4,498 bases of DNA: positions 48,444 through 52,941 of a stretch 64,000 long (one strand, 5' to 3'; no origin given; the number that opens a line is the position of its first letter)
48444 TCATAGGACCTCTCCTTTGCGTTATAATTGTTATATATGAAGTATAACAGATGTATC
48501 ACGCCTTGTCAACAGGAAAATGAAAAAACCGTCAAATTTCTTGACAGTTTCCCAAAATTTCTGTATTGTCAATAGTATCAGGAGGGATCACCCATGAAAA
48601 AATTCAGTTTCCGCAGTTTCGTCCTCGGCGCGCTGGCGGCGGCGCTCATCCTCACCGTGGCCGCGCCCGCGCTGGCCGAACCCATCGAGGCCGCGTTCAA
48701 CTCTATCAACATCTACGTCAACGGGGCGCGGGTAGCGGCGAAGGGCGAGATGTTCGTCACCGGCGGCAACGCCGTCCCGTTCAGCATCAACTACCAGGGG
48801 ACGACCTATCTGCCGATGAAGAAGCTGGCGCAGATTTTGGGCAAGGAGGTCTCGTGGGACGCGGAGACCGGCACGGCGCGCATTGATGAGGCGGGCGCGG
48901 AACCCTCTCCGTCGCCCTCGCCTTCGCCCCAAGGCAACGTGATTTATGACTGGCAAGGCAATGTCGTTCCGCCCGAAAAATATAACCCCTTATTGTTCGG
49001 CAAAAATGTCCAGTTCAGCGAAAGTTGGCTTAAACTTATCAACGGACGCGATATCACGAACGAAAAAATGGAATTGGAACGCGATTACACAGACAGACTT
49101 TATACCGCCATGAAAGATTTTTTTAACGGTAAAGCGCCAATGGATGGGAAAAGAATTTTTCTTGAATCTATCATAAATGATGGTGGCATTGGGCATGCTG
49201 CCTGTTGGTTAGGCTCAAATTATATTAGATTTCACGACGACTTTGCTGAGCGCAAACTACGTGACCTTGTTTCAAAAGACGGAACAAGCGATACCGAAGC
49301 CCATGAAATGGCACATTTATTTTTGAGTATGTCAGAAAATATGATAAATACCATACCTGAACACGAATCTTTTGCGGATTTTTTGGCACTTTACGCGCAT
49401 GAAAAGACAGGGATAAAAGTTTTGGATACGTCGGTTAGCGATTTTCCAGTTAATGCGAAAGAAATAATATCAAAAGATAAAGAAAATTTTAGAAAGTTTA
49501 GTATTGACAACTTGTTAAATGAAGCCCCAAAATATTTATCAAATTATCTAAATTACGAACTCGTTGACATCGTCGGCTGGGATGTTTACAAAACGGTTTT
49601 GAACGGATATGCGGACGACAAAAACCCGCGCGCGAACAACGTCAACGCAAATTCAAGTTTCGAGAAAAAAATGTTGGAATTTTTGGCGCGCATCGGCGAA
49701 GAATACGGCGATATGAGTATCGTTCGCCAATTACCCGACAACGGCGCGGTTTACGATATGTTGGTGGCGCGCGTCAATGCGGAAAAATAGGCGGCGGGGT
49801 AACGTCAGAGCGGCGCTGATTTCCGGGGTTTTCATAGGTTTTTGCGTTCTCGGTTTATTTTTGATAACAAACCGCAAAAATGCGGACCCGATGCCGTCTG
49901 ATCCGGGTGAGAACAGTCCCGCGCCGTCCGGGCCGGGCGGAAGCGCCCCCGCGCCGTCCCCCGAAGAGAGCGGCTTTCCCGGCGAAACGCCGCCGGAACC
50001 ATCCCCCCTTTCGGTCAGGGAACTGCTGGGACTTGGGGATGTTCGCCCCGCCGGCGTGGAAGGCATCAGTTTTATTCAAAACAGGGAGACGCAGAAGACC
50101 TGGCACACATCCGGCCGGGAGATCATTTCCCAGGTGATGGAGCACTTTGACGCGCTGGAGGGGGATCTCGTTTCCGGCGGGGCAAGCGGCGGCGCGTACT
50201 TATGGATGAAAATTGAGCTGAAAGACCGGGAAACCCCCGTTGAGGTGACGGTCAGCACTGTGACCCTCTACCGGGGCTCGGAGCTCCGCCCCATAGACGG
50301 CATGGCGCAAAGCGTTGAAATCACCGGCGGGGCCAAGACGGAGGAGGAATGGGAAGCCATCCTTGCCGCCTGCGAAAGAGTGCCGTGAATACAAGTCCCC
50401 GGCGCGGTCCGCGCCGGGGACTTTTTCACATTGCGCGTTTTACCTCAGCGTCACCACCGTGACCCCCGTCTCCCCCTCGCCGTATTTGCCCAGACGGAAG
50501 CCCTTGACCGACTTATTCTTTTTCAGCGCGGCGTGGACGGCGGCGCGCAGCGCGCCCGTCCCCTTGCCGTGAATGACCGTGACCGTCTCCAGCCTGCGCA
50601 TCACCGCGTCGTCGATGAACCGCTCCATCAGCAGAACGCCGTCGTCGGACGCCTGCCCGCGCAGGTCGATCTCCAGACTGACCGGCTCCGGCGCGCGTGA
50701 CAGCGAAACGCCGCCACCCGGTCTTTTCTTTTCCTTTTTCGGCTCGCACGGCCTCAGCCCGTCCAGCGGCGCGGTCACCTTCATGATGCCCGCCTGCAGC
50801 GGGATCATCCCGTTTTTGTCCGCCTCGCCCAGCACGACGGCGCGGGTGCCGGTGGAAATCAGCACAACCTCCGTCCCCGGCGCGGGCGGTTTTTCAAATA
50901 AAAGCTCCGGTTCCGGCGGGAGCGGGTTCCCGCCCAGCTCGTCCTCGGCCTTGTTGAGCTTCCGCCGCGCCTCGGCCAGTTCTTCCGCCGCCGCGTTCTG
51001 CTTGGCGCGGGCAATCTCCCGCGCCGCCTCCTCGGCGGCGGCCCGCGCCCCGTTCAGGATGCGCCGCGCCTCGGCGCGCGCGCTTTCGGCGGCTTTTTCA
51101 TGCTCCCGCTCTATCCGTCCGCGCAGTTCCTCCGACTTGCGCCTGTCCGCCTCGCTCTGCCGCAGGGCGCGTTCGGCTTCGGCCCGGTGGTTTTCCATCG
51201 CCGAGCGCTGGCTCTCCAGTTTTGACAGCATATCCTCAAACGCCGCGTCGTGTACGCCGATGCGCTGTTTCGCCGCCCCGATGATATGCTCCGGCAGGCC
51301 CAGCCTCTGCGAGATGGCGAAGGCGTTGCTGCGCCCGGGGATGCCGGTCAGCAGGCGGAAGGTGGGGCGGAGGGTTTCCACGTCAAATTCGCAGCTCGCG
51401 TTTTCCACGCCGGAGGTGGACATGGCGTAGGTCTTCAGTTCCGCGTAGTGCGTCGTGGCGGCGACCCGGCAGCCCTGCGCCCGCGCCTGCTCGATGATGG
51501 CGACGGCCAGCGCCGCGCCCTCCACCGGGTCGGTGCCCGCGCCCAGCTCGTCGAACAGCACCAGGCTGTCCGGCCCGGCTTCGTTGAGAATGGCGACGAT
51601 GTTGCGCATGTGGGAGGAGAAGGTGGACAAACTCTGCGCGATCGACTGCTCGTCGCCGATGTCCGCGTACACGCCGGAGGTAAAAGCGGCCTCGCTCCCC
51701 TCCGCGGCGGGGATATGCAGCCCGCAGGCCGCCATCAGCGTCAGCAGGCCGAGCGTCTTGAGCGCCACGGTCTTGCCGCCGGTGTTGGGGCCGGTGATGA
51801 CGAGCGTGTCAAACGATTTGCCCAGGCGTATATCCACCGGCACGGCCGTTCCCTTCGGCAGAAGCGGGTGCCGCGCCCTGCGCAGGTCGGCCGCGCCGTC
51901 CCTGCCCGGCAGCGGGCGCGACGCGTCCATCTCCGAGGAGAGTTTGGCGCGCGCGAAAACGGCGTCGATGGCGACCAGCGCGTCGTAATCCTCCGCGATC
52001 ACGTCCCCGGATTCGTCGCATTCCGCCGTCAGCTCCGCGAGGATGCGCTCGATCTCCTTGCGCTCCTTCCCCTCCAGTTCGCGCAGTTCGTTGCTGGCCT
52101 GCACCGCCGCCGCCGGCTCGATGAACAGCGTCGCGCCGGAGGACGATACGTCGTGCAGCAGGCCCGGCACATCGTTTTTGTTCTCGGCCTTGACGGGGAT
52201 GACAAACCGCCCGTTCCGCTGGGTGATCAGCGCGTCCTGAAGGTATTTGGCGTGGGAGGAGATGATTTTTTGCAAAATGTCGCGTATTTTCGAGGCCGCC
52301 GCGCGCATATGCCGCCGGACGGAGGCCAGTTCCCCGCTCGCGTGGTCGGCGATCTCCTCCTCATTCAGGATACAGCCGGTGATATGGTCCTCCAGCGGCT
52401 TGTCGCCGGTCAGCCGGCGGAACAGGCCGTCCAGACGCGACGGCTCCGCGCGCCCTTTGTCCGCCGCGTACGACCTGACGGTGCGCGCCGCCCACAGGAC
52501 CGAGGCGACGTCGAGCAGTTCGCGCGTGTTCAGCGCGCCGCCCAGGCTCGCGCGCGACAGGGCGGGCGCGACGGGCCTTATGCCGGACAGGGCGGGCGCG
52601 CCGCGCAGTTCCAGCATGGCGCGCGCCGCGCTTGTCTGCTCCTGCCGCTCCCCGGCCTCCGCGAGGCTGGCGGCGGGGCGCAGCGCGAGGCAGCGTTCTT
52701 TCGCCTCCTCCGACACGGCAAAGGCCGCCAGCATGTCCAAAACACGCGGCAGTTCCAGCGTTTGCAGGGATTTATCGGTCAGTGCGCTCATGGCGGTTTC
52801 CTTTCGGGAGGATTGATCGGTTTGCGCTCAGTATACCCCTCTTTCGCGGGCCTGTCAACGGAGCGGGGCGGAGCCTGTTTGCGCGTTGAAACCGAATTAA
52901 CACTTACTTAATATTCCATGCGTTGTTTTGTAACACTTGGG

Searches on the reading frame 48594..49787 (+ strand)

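Call 40: search_protein_families(library=pfam, proteins=[window:48594-49787:+], max_evalue=0.00001)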
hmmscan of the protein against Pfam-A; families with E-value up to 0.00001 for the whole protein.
window:48594-49787:+ (398 aa): 1 family
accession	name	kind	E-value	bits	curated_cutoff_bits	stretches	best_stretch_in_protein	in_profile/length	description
PF07833.16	Cu_amine_oxidN1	-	2.7e-06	27.7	24.2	0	66-99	15-48/108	Copper amine oxidase N-terminal domain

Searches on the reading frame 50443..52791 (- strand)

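Call 40: search_protein_families(library=pfam, proteins=[window:50443-52791:-], max_evalue=0.00001)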
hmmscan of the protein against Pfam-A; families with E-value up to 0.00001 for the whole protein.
window:50443-52791:- (783 aa): 3 families
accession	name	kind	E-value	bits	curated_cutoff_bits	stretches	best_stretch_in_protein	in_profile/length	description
PF00488.27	MutS_V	-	5.5e-33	115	30.2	1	330-510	1-183/188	MutS domain V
PF01713.27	Smr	-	2e-23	82.8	25.7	1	708-783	1-77/77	Smr domain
PF20297.4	MSSS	-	5.2e-06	26.5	26.8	1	638-679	1-42/42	MutS2 and Smr-associated SH3 domain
